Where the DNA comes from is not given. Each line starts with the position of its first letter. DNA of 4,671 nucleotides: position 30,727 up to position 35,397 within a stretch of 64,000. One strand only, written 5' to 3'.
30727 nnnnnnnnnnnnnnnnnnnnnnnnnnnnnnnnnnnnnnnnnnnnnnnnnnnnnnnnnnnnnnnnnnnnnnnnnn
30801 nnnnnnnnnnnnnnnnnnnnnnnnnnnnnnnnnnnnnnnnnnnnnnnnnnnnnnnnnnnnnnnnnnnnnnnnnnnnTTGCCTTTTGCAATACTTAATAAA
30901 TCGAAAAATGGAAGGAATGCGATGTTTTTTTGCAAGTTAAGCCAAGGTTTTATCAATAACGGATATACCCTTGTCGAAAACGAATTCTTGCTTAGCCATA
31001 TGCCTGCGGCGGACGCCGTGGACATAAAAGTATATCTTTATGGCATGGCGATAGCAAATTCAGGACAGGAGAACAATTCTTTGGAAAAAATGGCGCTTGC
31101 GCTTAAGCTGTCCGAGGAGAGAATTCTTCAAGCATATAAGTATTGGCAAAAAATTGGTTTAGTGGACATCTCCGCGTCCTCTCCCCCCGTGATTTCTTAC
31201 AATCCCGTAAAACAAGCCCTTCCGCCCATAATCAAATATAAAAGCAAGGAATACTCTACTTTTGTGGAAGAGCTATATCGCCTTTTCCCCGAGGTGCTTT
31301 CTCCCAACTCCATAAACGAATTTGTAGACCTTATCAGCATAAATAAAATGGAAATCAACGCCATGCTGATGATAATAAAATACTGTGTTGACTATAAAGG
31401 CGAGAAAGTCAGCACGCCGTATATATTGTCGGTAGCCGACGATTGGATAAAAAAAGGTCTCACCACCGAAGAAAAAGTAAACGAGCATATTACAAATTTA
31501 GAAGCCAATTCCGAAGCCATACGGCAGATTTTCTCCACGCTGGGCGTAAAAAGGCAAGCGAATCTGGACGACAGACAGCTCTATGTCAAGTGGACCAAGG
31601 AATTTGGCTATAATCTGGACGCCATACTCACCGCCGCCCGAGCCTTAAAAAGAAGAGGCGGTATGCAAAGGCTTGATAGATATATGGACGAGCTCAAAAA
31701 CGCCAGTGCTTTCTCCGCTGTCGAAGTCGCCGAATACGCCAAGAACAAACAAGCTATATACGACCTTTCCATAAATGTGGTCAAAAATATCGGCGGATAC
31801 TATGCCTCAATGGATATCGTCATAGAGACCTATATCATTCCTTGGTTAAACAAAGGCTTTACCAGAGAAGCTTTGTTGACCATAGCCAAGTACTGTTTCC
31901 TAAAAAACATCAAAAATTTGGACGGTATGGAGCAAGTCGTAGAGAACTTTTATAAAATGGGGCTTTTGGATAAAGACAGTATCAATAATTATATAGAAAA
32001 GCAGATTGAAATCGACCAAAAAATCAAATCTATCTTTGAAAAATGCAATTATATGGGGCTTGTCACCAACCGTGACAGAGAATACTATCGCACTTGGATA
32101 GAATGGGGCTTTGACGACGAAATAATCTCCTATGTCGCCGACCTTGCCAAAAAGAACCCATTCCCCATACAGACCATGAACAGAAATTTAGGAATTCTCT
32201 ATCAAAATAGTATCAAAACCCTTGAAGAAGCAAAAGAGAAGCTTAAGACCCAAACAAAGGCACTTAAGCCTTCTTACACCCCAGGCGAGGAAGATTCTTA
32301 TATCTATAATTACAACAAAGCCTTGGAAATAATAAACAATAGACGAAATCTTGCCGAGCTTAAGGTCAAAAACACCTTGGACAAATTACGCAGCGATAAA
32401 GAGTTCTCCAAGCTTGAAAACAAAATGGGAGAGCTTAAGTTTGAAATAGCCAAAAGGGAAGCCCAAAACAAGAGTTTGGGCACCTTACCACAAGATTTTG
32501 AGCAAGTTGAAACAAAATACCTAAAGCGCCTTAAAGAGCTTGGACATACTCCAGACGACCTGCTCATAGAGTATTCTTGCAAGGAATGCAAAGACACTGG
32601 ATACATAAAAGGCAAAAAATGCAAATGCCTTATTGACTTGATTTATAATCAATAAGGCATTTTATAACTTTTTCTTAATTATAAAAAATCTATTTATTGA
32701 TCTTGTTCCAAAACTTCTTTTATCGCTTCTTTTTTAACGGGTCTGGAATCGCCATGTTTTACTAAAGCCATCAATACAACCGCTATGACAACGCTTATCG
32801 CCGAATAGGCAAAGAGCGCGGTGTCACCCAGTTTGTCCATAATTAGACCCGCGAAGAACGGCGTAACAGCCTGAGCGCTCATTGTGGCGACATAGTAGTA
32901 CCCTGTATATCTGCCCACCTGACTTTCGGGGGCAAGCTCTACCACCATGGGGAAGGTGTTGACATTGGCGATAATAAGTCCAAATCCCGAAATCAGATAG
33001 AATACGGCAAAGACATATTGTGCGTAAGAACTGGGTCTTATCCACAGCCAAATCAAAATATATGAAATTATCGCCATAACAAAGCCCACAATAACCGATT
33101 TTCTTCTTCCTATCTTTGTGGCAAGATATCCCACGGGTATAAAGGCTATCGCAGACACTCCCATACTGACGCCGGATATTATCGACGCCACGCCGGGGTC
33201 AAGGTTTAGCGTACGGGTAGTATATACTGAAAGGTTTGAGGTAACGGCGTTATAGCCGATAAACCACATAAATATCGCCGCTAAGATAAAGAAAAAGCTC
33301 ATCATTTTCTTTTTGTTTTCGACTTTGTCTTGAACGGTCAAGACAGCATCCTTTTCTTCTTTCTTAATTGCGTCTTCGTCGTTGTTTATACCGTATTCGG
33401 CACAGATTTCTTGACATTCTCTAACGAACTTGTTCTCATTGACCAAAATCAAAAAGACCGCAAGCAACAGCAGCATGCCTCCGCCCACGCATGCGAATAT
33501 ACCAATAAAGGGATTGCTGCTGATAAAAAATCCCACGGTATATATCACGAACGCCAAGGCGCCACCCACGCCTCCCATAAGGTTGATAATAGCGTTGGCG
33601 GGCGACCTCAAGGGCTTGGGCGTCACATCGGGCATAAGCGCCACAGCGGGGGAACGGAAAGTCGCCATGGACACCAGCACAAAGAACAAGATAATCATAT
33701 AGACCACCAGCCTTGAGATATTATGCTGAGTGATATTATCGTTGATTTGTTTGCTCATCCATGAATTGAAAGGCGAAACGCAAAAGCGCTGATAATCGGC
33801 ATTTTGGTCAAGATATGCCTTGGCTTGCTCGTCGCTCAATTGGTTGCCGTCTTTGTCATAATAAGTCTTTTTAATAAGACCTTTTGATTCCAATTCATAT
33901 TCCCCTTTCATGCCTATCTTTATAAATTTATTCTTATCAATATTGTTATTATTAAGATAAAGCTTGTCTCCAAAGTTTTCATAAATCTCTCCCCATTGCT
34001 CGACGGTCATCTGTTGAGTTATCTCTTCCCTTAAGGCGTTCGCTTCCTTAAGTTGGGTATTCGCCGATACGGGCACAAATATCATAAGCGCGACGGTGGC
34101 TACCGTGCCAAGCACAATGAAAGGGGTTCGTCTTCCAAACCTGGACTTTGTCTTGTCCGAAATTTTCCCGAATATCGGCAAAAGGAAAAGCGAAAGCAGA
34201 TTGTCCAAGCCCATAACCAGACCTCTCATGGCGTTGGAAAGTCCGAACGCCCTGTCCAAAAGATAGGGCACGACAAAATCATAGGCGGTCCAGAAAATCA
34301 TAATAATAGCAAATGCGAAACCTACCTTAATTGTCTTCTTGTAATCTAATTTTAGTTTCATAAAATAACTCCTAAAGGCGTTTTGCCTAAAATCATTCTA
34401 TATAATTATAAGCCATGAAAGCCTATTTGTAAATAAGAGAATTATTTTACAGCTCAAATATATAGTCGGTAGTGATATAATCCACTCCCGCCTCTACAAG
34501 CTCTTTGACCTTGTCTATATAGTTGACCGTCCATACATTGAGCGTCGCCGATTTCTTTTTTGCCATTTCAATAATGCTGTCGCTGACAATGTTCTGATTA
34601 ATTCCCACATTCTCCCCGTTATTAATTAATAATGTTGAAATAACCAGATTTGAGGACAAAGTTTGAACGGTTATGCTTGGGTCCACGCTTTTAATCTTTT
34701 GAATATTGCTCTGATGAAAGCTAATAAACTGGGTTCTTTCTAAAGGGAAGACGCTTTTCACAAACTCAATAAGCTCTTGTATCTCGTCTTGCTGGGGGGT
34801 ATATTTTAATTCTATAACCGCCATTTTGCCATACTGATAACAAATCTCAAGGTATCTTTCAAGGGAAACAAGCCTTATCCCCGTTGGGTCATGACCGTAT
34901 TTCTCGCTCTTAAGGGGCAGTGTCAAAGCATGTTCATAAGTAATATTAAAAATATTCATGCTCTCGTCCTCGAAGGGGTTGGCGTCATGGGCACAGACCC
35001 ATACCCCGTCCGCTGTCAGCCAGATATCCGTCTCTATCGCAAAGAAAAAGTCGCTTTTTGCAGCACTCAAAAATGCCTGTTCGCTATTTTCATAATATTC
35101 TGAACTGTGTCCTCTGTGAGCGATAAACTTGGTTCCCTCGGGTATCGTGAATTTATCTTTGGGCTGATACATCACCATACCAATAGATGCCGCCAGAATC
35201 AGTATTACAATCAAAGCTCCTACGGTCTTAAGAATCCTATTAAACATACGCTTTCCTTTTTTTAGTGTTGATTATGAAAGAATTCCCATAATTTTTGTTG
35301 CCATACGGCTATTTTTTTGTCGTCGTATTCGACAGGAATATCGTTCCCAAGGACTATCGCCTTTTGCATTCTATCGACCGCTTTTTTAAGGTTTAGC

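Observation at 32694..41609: Glycyl-radical-enzyme operon of unassigned function, with two flavoproteins, an exported glycerophosphodiesterase and an atypical MFS carrier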

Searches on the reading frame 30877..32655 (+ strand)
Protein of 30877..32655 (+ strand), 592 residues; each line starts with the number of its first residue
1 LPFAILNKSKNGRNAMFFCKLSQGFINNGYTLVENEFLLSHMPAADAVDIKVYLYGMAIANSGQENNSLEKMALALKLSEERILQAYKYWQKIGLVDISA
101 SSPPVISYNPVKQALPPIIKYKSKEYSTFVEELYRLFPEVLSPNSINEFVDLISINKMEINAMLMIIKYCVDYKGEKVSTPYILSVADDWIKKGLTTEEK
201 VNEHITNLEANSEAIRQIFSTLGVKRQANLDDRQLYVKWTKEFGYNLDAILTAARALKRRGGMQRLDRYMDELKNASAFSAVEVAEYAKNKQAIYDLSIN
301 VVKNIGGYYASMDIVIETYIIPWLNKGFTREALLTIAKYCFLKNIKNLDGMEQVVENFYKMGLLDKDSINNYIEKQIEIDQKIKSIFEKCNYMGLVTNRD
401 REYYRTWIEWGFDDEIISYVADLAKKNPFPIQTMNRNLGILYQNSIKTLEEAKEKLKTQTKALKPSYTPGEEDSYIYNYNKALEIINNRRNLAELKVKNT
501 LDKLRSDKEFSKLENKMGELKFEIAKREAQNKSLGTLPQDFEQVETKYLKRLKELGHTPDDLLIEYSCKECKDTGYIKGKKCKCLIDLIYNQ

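Call 86: search_protein_families(library=pfam, proteins=[window:30877-32655:+], max_evalue=0.00001)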
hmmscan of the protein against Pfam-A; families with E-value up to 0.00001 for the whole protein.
window:30877-32655:+ (592 aa): 1 family
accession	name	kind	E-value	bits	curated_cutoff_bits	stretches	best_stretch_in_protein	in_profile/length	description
PF07261.16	DnaB_2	-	4.6e-21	74.7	22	1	137-204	8-73/74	Replication initiation and membrane attachment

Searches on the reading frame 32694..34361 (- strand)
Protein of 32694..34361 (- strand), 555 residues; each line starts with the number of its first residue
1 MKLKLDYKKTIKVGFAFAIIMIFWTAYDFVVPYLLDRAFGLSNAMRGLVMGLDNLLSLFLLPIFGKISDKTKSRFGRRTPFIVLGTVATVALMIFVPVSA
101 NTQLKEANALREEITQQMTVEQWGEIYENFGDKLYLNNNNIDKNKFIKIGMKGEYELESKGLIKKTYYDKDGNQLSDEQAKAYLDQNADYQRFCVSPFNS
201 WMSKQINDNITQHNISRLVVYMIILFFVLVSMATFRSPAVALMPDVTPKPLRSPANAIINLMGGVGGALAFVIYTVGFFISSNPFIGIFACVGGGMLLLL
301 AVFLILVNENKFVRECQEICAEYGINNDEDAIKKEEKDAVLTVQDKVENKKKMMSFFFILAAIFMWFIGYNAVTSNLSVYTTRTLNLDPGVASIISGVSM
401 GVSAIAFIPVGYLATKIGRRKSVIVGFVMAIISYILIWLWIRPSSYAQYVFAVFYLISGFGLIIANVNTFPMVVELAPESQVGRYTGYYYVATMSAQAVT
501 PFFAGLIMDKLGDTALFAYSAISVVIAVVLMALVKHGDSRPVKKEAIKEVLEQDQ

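Call 3: search_protein_families(library=pfam, proteins=[window:32694-34361:-])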
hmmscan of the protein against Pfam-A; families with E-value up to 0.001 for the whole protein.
window:32694-34361:- (555 aa): 5 families
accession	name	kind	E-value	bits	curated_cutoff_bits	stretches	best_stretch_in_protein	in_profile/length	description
PF07690.21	MFS_1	-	1.3e-32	113.6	33.4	3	360-543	2-180/347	Major Facilitator Superfamily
PF13347.12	MFS_2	-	2.3e-17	63.1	27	2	19-96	8-85/427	MFS/sugar transport protein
PF12832.13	MFS_1_like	-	1.7e-15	57.4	25.2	1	37-517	27-371/373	MFS_1 like family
PF03209.21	PUCC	-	1.3e-09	38.1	21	1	202-531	73-387/401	PUCC protein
PF00083.30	Sugar_tr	-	0.0002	20.8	22.3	1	246-531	130-433/452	Sugar (and other) transporter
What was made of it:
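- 32694..34361 (-): MFS transporter (555 aa) with a hydrophilic insertion of about 110 aa. It is a lineage core gene, not tied to the GRE. Pfam MFS_1, MFS_2 and MFS_1_like (call 3).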

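Call 4: search_protein_families(library=ncbifam, proteins=[window:32694-34361:-])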
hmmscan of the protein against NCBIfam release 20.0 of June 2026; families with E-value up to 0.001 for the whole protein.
window:32694-34361:- (555 aa): 14 families
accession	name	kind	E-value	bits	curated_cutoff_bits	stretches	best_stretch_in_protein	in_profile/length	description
TIGR00883.1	2A0106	subfamily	1.4e-13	50.7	443.45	2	339-526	210-397/400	metabolite/H+ symporter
TIGR01301.1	GPH_sucrose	subfamily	1.5e-08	34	511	1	29-103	26-98/476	sucrose/proton symporter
NF038246.1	bile_salt_MFS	equivalog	1.3e-07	30.9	400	1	302-532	181-401/408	conjugated bile salt MFS transporter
TIGR00792.1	gph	subfamily_domain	7.8e-07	28.1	231.35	1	20-100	12-93/437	glycoside-pentoside-hexuronide (GPH):cation symporter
NF007414.0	PRK09952.1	equivalog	1e-06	27.8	538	1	302-535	204-433/438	shikimate transporter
NF007237.0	PRK09669.1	subfamily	2.6e-06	26.3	610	1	4-88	5-89/461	putative symporter YagG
TIGR00880.1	2_A_01_02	superfamily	4e-06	27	131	1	404-533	11-136/141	multidrug resistance protein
NF007749.0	PRK10429.1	equivalog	3.4e-05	22.9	456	1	17-95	16-95/473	melibiose:sodium transporter MelB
TIGR00879.1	SP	subfamily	5.1e-05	22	237.8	0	240-454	177-416/510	sugar porter family MFS transporter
NF007524.0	PRK10133.1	equivalog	5.7e-05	22.2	427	1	343-481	15-150/438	L-fucose:H+ symporter permease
TIGR00886.1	2A0108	subfamily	8.1e-05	21.9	311.7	0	26-100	243-315/368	NarK family nitrate/nitrite MFS transporter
NF003477.0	PRK05122.1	subfamily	0.00042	19.1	374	0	457-544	313-400/404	MFS transporter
NF007710.0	PRK10406.1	subfamily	0.00063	18.9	550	0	12-93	248-324/432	MFS family transporter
NF007353.0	PRK09848.1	equivalog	0.00071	18.5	528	1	22-96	23-96/457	glucuronide transporter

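Call 43: find_related_loci(query=window:32694-34361:-, collection=genome_contigs, flank=10000)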
Query window:32694-34361:- (555 aa) in genome_contigs; peptide patterns used: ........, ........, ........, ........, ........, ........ (x = any residue, [..] = any of these).
138 stretches matched a pattern; 28 encode a relative of the query (tblastn E <= 1e-3); 28 distinct loci.
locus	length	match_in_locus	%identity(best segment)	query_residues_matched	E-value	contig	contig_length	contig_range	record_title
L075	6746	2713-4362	78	1-549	0e+0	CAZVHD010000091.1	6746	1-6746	MAG TPA_asm: uncultured Christensenella sp. isolate SRP252850_co1_273 genome assembly, contig: NODE_21435_length_6746_co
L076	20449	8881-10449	68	3-554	0e+0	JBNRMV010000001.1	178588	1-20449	MAG: Christensenellales bacterium isolate UACH.msa k127_205063, whole genome shotgun sequence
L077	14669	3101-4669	68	3-554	0e+0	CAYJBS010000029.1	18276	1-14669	MAG TPA_asm: uncultured Christensenella sp. isolate ERP122455_co1_162 genome assembly, contig: NODE_536_length_18276_cov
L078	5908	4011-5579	68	3-554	0e+0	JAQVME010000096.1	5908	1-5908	MAG: Clostridia bacterium isolate STF1_126 NODE_51806_length_5908_cov_2.966269_Sandtown_F1, whole genome shotgun sequenc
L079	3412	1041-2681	54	2-551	0e+0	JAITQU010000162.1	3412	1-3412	MAG: Christensenellaceae bacterium isolate Roe453_bin112 k119_3718816, whole genome shotgun sequence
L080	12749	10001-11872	51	3-544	0e+0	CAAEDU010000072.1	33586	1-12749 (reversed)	MAG TPA_asm: Clostridia bacterium, isolate HGM11451, WGS project CAAEDU010000000 data, contig: ERS396505_7_k85_131132, w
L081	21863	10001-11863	51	3-544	2e-180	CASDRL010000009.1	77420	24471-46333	uncultured Clostridia bacterium isolate SI.A15.metabat-bins.145 genome assembly, contig: SI.A15.metabat-bins.145.fa_k141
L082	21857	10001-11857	52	3-544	3e-180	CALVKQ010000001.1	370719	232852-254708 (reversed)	MAG: uncultured Clostridia bacterium isolate BRZ_ET__bin92 genome assembly, contig: BRZ_ET__NODE_18_length_370719_cov_25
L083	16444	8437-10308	50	3-544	6e-179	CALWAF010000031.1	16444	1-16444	MAG: uncultured Clostridia bacterium isolate BRZ_BI__bin75 genome assembly, contig: BRZ_BI__NODE_3362_length_16444_cov_9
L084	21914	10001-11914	49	3-544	2e-178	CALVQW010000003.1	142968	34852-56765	MAG: uncultured Clostridia bacterium isolate BRZ_MP__bin75 genome assembly, contig: BRZ_MP__NODE_139_length_142968_cov_3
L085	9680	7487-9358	52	3-544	6e-178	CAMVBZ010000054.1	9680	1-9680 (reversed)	MAG TPA_asm: uncultured Clostridia bacterium isolate SRR8387715_bin.45_metaWRAP_v1.3_MAG genome assembly, contig: ERZ142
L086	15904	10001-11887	50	3-544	1e-176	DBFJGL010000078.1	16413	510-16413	MAG TPA_asm: Christensenellales bacterium isolate MAG8047 contig78, whole genome shotgun sequence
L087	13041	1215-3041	50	3-544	8e-176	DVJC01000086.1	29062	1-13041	MAG TPA_asm: Candidatus Limadaptatus stercoravium isolate CHK154-227 CHK154__C299560_L29062_ERR2241939, whole genome sho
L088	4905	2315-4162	50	3-544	2e-179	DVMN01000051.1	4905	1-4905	MAG TPA_asm: Candidatus Limadaptatus stercorigallinarum isolate 1063 CHK57__C190666_L4905_ERR2241743, whole genome shotg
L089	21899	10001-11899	48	3-544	7e-174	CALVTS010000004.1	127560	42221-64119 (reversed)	MAG: uncultured Clostridia bacterium isolate BRZ_V__bin16 genome assembly, contig: BRZ_V__NODE_136_length_127560_cov_57.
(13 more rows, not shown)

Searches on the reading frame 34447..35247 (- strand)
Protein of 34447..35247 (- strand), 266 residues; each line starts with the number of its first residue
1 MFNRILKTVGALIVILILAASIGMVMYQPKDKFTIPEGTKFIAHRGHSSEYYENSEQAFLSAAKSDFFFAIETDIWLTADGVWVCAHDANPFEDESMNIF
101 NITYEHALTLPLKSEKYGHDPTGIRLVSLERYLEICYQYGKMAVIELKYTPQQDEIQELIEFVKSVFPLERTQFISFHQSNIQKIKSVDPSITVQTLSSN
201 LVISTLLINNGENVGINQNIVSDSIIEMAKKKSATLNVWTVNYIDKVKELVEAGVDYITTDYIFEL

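Call 3: search_protein_families(library=pfam, proteins=[window:34447-35247:-])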
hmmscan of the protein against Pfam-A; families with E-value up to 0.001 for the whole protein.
window:34447-35247:- (266 aa): 2 families
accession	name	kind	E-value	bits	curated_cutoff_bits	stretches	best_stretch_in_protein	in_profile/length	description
PF03009.23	GDPD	-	2.7e-20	73.9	23.6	1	44-263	1-242/244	Glycerophosphoryl diester phosphodiesterase family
PF13653.12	GDPD_2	-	4.9e-05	24.1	27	1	237-262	3-28/30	Glycerophosphoryl diester phosphodiesterase family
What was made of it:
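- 34447..35247 (-): Glycerophosphodiester phosphodiesterase with an N-terminal membrane anchor or signal. The catalytic domain is predicted to be outside the cell. Pfam GDPD 2.7e-20 (call 3).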

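Call 4: search_protein_families(library=ncbifam, proteins=[window:34447-35247:-])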
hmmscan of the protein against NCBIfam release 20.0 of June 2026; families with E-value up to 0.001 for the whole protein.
window:34447-35247:- (266 aa): 2 families
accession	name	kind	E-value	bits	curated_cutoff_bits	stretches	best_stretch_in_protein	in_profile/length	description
NF006989.0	PRK09454.1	equivalog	3.8e-13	49.4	264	1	40-263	11-241/251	glycerophosphodiester phosphodiesterase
NF053857.1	LysphglycPlipDStph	equivalog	0.00018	20.9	450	0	2-90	9-96/305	lysophosphatidylglycerol phospholipase D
